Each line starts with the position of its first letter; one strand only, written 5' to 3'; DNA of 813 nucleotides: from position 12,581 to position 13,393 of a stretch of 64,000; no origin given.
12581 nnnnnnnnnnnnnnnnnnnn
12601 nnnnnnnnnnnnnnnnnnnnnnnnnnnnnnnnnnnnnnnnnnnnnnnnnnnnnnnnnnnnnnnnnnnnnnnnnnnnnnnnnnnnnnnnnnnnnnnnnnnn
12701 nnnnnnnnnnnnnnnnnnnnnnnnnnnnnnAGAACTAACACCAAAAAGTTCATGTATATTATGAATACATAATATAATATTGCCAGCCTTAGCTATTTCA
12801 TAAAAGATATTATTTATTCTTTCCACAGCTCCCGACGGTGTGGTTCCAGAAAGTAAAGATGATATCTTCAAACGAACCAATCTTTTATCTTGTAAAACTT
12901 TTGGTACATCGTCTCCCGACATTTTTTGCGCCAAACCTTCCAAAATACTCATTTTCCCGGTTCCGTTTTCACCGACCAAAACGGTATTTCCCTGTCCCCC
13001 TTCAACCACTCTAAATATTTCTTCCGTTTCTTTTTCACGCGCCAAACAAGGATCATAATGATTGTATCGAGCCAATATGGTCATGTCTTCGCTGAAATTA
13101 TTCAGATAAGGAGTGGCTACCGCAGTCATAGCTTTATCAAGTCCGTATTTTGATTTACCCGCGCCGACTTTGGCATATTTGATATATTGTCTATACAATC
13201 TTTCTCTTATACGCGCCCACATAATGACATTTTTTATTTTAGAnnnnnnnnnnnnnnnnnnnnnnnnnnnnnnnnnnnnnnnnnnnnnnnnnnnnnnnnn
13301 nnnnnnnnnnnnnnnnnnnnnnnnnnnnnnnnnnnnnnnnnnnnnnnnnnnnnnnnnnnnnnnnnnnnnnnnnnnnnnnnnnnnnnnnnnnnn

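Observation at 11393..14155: Membrane-anchored Clp/Hsp100-type AAA+ ATPase with an N-terminal zinc ribbon and an apparently dead first nucleotide-binding domain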

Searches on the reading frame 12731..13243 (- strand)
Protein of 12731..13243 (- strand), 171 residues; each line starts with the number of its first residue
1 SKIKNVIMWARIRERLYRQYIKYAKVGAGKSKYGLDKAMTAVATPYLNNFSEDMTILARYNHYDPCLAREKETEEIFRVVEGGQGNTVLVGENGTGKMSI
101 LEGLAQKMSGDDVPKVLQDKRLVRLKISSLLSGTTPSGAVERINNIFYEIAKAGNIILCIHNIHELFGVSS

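Call 44: find_related_loci(query=A6, collection=genome_contigs, flank=8000)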
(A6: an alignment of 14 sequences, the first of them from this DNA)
Query A6 (171 aa) in genome_contigs; peptide patterns used: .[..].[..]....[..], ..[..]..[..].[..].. (x = any residue, [..] = any of these).
273 stretches matched a pattern; 163 encode a relative of the query (tblastn E <= 1e-3); the best 80 are kept; 80 distinct loci.
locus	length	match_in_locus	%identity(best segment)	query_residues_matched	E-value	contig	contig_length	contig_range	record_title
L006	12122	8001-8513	94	1-171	2e-110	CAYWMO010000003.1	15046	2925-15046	MAG TPA_asm: uncultured Gammaproteobacteria bacterium isolate SRP220891_co4_455 genome assembly, contig: NODE_6790_lengt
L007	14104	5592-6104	87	1-171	1e-104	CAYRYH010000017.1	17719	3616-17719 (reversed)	MAG TPA_asm: uncultured Gammaproteobacteria bacterium isolate SRP192927_co2_716 genome assembly, contig: NODE_5132_lengt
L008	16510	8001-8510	86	2-171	1e-101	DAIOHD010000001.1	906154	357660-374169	MAG TPA_asm: Candidatus Magasanikbacteria bacterium isolate CTOTU29494 NODE_1_length_906154_cov_15.402158, whole genome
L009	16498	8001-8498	85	2-167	3e-100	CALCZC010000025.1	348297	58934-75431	MAG TPA_asm: uncultured bacterium isolate SRR3330206_bin.71_CONCOCT_v1.1_MAG genome assembly, contig: ERZ724085.21, whol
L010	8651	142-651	68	2-171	1e-78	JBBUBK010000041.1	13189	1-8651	MAG: Patescibacteria group bacterium isolate H52-bin026_1 H52_bin026_1_000000000041, whole genome shotgun sequence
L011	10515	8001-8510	66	2-171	1e-76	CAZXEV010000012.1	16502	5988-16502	MAG TPA_asm: uncultured Gammaproteobacteria bacterium isolate SRP286056_co3_44 genome assembly, contig: NODE_3550_length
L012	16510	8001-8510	66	2-171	2e-76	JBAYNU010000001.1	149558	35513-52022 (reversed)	MAG: Candidatus Magasanikiibacteriota bacterium isolate SO_2016_LW1_72 scaffold00031_LW64-88_2016, whole genome shotgun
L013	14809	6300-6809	65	2-171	4e-76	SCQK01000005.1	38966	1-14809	MAG: Patescibacteria group bacterium isolate DP16D_bin.9 DP16D_bin.9-49743, whole genome shotgun sequence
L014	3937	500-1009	65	2-171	6e-76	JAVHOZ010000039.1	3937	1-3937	MAG: Candidatus Magasanikbacteria bacterium isolate WB02no2_37_9 NODE_20912_length_3937_cov_5.615404, whole genome shotg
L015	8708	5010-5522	63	1-171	1e-75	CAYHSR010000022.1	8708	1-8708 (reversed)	MAG TPA_asm: uncultured Gammaproteobacteria bacterium isolate ERP119705_co14_33 genome assembly, contig: NODE_12286_leng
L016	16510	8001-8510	64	2-171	3e-75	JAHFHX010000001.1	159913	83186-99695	MAG: Candidatus Magasanikiibacteriota bacterium isolate nzgw349 NODE_108_length_159914_cov_3.477055, whole genome shotgu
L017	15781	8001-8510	65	2-171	3e-75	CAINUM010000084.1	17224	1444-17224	MAG: Candidatus Magasanikbacteria bacterium isolate Kiruna_bin-08293 genome assembly, contig: bin-08293:084/107, whole g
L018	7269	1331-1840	65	2-171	3e-75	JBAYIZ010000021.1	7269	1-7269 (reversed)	MAG: Candidatus Magasanikiibacteriota bacterium isolate SO_2016_GW1_43 scaffold19484_OW334_2016, whole genome shotgun se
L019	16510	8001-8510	64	2-171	6e-75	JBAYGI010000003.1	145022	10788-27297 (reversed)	MAG: Candidatus Magasanikiibacteriota bacterium isolate SO_2016_GW1_121 scaffold00256_OW334_2016, whole genome shotgun s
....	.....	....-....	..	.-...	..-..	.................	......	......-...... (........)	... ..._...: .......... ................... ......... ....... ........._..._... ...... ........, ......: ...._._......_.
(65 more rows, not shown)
